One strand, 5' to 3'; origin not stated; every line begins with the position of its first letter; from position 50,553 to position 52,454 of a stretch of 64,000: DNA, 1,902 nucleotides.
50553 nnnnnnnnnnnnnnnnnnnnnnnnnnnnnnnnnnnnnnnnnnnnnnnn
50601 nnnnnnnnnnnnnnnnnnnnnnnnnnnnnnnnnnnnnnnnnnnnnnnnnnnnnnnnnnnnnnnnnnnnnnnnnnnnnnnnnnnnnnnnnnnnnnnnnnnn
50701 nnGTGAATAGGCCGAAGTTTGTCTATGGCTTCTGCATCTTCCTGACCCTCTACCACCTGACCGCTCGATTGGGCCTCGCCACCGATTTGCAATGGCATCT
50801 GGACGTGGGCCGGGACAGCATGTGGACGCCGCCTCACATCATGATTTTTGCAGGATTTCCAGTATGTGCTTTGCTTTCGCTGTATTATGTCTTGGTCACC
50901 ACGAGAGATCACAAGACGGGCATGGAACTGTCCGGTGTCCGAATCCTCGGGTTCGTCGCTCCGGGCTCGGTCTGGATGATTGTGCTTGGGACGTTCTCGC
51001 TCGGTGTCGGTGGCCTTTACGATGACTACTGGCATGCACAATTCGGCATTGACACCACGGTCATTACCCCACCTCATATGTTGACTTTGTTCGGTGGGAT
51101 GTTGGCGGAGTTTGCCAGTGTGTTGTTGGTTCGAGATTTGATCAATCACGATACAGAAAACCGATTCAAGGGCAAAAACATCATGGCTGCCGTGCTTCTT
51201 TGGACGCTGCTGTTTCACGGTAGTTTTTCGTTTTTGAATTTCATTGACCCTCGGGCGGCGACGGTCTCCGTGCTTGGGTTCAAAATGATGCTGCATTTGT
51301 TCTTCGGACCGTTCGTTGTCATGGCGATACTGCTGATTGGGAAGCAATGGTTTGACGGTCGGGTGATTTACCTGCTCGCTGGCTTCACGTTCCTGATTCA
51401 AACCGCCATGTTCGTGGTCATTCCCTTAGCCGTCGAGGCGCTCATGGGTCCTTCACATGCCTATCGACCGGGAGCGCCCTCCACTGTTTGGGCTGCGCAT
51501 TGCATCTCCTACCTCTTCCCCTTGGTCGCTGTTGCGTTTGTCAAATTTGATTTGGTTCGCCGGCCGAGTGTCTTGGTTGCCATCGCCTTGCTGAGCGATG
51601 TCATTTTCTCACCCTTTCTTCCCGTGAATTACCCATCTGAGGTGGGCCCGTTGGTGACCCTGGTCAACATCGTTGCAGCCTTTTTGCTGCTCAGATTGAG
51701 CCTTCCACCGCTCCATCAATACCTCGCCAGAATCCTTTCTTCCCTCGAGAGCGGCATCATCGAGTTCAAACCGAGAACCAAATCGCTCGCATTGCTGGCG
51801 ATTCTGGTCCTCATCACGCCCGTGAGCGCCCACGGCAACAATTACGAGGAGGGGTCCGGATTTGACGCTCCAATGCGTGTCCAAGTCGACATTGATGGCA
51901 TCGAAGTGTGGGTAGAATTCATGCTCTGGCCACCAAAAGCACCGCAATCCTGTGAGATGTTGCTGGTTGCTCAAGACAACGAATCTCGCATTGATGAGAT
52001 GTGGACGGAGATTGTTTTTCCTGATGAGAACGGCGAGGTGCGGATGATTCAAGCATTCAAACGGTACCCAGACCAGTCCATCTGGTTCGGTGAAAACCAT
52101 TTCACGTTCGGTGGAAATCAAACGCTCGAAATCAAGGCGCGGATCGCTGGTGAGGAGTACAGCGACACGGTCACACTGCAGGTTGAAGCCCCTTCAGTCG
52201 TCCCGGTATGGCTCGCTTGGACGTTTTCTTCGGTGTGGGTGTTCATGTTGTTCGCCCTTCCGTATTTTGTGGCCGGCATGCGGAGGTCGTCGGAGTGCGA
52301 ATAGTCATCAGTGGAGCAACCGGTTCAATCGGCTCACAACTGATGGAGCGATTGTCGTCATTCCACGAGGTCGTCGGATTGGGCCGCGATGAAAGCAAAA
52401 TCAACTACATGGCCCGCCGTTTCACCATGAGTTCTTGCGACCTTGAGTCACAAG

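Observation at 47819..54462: Six-gene overlap-coupled operon (ATP-grasp, KAS III, half-KAS, membrane protein, SDR, PaaK/F390-like adenylating enzyme): an uncharacterised acyl/lipid or small-molecule pathway in an archaeon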

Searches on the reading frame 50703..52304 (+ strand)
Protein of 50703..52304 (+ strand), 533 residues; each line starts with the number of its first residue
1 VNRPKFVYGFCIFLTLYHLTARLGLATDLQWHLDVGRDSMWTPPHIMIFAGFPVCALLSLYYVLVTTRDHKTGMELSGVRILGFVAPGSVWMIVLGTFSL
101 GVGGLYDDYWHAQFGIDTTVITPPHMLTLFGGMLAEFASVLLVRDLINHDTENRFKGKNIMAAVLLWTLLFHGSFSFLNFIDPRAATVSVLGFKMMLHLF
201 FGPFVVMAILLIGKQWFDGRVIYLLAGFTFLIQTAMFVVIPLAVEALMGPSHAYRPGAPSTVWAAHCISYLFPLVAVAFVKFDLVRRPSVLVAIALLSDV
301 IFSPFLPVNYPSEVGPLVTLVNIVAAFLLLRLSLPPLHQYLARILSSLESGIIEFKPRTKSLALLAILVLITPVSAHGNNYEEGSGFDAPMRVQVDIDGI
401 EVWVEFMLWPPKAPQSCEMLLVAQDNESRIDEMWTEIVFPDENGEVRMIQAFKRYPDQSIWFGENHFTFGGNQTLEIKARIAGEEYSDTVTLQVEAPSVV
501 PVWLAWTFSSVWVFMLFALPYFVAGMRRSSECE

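Call 4: search_protein_families(library=pfam, proteins=[window:50703-52304:+], max_evalue=0.01)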
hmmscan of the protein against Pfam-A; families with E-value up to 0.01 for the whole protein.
window:50703-52304:+ (533 aa): 0 families

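Call 7: search_protein_families(library=ncbifam, proteins=[window:50703-52304:+], max_evalue=0.01)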
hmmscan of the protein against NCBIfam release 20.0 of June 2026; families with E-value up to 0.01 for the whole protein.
window:50703-52304:+ (533 aa): 0 families

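Call 44: find_homologous_proteins(query=A4, max_evalue=0.001)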
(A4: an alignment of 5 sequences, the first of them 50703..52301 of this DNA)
Query A4 (5 sequences) (533 aa, profile of the alignment): 31 proteins with E <= 0.001 among 8000 candidates.
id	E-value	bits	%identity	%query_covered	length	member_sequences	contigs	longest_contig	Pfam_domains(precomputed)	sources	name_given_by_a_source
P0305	1.8e-265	900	99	100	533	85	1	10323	-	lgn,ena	-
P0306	2.1e-263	893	75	99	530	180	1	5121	-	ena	-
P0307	8.8e-250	848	75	100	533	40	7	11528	-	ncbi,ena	-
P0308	2.0e-249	847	74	100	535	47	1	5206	-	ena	-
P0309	1.5e-247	841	74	100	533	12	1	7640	-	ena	-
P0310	1.8e-247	840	42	99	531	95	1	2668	-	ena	-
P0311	2.2e-247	840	74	100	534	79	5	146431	-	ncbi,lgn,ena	-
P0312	5.1e-247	839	74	100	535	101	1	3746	-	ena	-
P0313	7.4e-247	838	35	97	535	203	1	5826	-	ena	-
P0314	2.9e-246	836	74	100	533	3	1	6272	-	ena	-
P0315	7.5e-244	828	73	100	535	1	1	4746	-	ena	-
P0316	2.8e-240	817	37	94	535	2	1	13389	-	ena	-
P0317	7.0e-240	815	37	94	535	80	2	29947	-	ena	-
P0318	7.6e-240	815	37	94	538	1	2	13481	-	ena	-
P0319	1.8e-239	814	37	94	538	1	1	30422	-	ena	-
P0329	2.8e-197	675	47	95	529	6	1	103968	-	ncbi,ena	-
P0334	5.7e-173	595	41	77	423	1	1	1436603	-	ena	-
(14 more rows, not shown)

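Call 61: predict_structure(alignment_id=A5)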
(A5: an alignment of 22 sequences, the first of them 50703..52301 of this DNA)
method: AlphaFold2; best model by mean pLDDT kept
length: 533 residues; sequences in the alignment: 22
mean_pLDDT: 80.2   pTM: 0.82
mean pLDDT of the five models: 80.2, 77.1, 76.0, 74.9, 73.8
residues with pLDDT >= 90: 167; 70-90: 262; 50-70: 69; < 50: 35
segments of 3 or more residues with pLDDT < 50: 181-185, 304-309, 373-387, 529-533
pLDDT, mean of each block of 10 residues (from residue 1): 84 95 82 53 75 92 93 86 90 92 80 64 82 95 90 83 96 78 56 79 91 93 96 89 77 59 77 94 94 86 49 74 92 93 80 79 66 41 45 83 81 81 72 86 78 78 83 89 90 80 82 88 72 33
secondary structure, 60 per line:
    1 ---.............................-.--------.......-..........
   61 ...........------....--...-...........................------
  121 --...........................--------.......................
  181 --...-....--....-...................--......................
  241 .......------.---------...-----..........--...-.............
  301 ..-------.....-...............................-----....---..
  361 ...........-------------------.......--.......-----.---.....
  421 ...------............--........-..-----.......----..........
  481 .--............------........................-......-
elements in order: H4-32 H43-49 H51-71 E78-81 E84-86 H88-114 H123-149 H158-180 E187-190 E193-196 H198-216 H219-247 H272-281 H288-302 H310-314 H316-346 E352-355 H359-371 E391-397 E400-406 E416-423 E430-441 E444-451 E460-466 E471-481 E484-495 H502-525 H527-532
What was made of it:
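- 50703..52304 (+): 533-aa polytopic membrane protein with no known family. It has repeated WH...TPPH motifs and a C-terminal CopC/CrdA-like beta-sandwich followed by a final TM helix. The AF2 model has pLDDT 80 and pTM 0.82 (call 61).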

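Call 67: fold_search(model_id=the predicted structure, library=pdb)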
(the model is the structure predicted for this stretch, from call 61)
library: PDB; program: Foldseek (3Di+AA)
matches with E <= 10: 1287; with E <= 0.001: 3
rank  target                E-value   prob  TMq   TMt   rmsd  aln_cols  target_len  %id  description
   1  5wb1                  1.4e-04  0.97  0.14  0.17  20.2       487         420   11  Ligand-free US28 with stabilizing intracellular nanobody (released 2018-06-13)
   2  9ll2_A                1.7e-04  1.00  0.17  0.70   3.6       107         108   13  Crystal structure of the Helicobacter pylori copper resistance determinant CrdA in the apo form (released 2025-11-19)
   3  9ll4_A                5.5e-04  1.00  0.17  0.71   4.0       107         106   13  Crystal structure of the Helicobacter pylori copper resistance determinant CrdA in complex with silver ions in space g (released 2025-11-19)
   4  7pks_g                1.6e-03  0.75  0.15  0.10  26.9       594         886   11  Structural basis of Integrator-mediated transcription regulation (released 2021-12-08)
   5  8yjb_G                5.2e-03  0.47  0.13  0.08  25.5       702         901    8  Cryo-EM structure of the human DSS1-INTAC complex (released 2025-03-05)
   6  6tn6                  1.4e-02  1.00  0.14  0.16  18.0       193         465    7  X-ray structure of the endo-beta-1,4-mannanase from Thermotoga petrophila (released 2020-04-29)
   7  5m5p_A                1.6e-02  0.47  0.13  0.04  28.3       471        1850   12  S. cerevisiae spliceosomal helicase Brr2 (271-end) in complex with the Jab/MPN domain of S. cerevisiae Prp8 (released 2016-12-07)
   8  5m5p_C                1.8e-02  0.41  0.13  0.04  27.6       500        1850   11  S. cerevisiae spliceosomal helicase Brr2 (271-end) in complex with the Jab/MPN domain of S. cerevisiae Prp8 (released 2016-12-07)
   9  6oe6_A                1.8e-02  1.00  0.13  0.47   4.4        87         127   13  Structure of a Uncharacterized protein from Leptospira interrogans serogroup Icterohaemorrhagiae serovar Copenhageni ( (released 2019-04-17)
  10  4kh9_A                2.2e-02  1.00  0.15  0.21   4.1       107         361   11  Crystal structure of a DUF4785 family protein (lpg0956) from Legionella pneumophila subsp. pneumophila str. Philadelph (released 2013-07-03)
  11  5m52_B                2.4e-02  0.33  0.13  0.04  28.9       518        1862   10  Crystal structure of yeast Brr2 full-lenght in complex with Prp8 Jab1 domain (released 2016-12-07)
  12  5dca_A                2.5e-02  0.35  0.13  0.05  24.8       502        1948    9  Crystal structure of yeast full length Brr2 in complex with Prp8 Jab1 domain (released 2015-12-16)
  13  3tp4_B                2.7e-02  0.96  0.13  0.15  15.8       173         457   13  Crystal Structure of engineered protein at the resolution 1.98A, Northeast Structural Genomics Consortium Target OR128 (released 2011-10-05)
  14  6oe6_B                3.4e-02  1.00  0.13  0.52   3.4        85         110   12  Structure of a Uncharacterized protein from Leptospira interrogans serogroup Icterohaemorrhagiae serovar Copenhageni ( (released 2019-04-17)
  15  3uc2_B                3.7e-02  1.00  0.16  0.54   6.2       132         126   13  Crystal structure of a DUF4426 family protein (PA0388) from Pseudomonas aeruginosa PAO1 at 2.09 A resolution (released 2011-11-23)
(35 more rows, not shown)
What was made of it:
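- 50703..52304 (+): Nothing credible matches the membrane domain (call 67).
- On CopC/CrdA-type copper-binding domain (C-terminal domain of the membrane protein): Foldseek gives TM 0.70 over 107 residues to CrdA at 13% identity (call 67).
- It rests on motifs and a 13%-identity domain match (call 67).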

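Call 68: find_encoding_contigs(protein=P0334, flank=9000, max_places=1)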
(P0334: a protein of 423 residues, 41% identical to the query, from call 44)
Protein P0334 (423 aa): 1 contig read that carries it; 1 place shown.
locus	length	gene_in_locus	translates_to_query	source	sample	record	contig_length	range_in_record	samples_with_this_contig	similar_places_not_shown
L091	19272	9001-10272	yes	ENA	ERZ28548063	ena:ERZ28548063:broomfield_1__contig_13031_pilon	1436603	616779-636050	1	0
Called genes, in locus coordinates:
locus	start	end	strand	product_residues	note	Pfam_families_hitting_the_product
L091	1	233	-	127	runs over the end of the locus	PF24460:DUF7575 (weak)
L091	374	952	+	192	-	PF00696:AA_kinase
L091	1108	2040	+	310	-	PF00293:NUDIX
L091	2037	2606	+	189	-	PF00348:polyprenyl_synt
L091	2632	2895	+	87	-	-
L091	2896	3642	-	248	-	PF00106:adh_short, PF08659:KR, PF13561:adh_short_C2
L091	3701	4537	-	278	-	PF02737:3HCDH_N, PF00725:3HCDH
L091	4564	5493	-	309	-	-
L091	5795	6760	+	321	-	-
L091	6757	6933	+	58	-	-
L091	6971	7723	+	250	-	PF07451:SpoVAD (weak), PF08392:FAE1_CUT1_RppA (weak), PF08545:ACP_syn_III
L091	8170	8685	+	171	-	-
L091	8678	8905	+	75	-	-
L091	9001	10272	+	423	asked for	-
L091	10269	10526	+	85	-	PF01370:Epimerase (weak)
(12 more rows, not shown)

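Call 69: find_encoding_contigs(protein=P0329, flank=9000, max_places=1)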
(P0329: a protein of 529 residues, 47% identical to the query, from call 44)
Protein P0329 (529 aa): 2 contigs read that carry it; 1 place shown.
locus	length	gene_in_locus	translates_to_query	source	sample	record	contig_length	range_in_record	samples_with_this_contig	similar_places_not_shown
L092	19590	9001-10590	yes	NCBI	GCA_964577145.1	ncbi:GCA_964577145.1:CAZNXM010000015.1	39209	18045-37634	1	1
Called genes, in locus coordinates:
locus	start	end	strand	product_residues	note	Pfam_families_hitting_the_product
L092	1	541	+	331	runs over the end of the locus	PF01040:UbiA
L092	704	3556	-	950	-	-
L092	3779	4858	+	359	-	PF00932:LTD (weak)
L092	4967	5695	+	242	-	PF06745:ATPase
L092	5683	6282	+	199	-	-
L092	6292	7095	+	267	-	PF06745:ATPase, PF23442:DUF7125 (weak)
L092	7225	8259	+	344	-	PF00108:Thiolase_N (weak), PF08545:ACP_syn_III, PF08541:ACP_syn_III_C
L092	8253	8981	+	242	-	-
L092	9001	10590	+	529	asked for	-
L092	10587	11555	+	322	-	PF01073:3Beta_HSD, PF01370:Epimerase, PF02719:Polysacc_synt_2, PF04321:RmlD_sub_bind, PF05368:NmrA, PF13460:NAD_binding_10, PF16363:GDP_Man_Dehyd, PF07993:NAD_binding_4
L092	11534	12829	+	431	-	-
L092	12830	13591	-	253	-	PF01209:Ubie_methyltran, PF13489:Methyltransf_23, PF13847:Methyltransf_31, PF08241:Methyltransf_11, PF08242:Methyltransf_12, PF13649:Methyltransf_25, PF20922:Anamorsin_N (weak)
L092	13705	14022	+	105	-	-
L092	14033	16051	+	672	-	PF01496:V_ATPase_I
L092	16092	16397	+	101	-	PF00137:ATP-synt_C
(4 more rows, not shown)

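Call 80: search_protein_families(library=pfam, alignment_id=A5, max_evalue=5)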
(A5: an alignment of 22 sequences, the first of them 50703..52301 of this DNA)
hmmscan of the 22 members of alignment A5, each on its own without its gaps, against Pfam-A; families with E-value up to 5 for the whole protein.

A. member 1, window:50703-52301:+ (533 aa): 2 families
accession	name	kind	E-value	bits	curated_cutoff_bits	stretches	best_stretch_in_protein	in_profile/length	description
PF25741.1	Viral_FcR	-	0.035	14.5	27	1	472-523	115-166/174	Viral Fc-gamma receptor-like domain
PF04123.18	DUF373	-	0.8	9.5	28.3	1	47-153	220-320/335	Domain of unknown function (DUF373)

B. families by the number of members that match (of 22 scanned): 13 families
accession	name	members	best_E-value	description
PF04123.18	DUF373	5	0.0013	Domain of unknown function (DUF373)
PF18415.6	HKR_ArcB_TM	2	0.015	Histidine kinase receptor ArcB trans-membrane domain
PF13493.11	DUF4118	2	0.031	Domain of unknown function (DUF4118)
PF25741.1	Viral_FcR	1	0.035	Viral Fc-gamma receptor-like domain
PF16157.10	DUF4865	1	0.058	Domain of unknown function (DUF4865)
PF25592.1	DUF7937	1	0.07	Domain of unknown function (DUF7937)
PF14018.11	DUF4234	1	0.072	Domain of unknown function (DUF4234)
PF09996.14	DUF2237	1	0.21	Uncharacterized protein conserved in bacteria (DUF2237)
PF20712.2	CyanoTRADDas_TM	1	0.22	Cyanobacterial TRADD-N associated 2-Transmembrane domain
PF01496.24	V_ATPase_I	1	0.23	V-type ATPase 116kDa subunit family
PF05950.16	Orthopox_A36R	1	0.23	Orthopoxvirus A36R protein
PF18956.5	DUF5699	1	1.2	Family of unknown function (DUF5699)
PF07127.16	Nodulin_late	1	3.7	Late nodulin domain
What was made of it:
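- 50703..52304 (+): No Pfam or NCBIfam family (calls 4, 7, 80).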
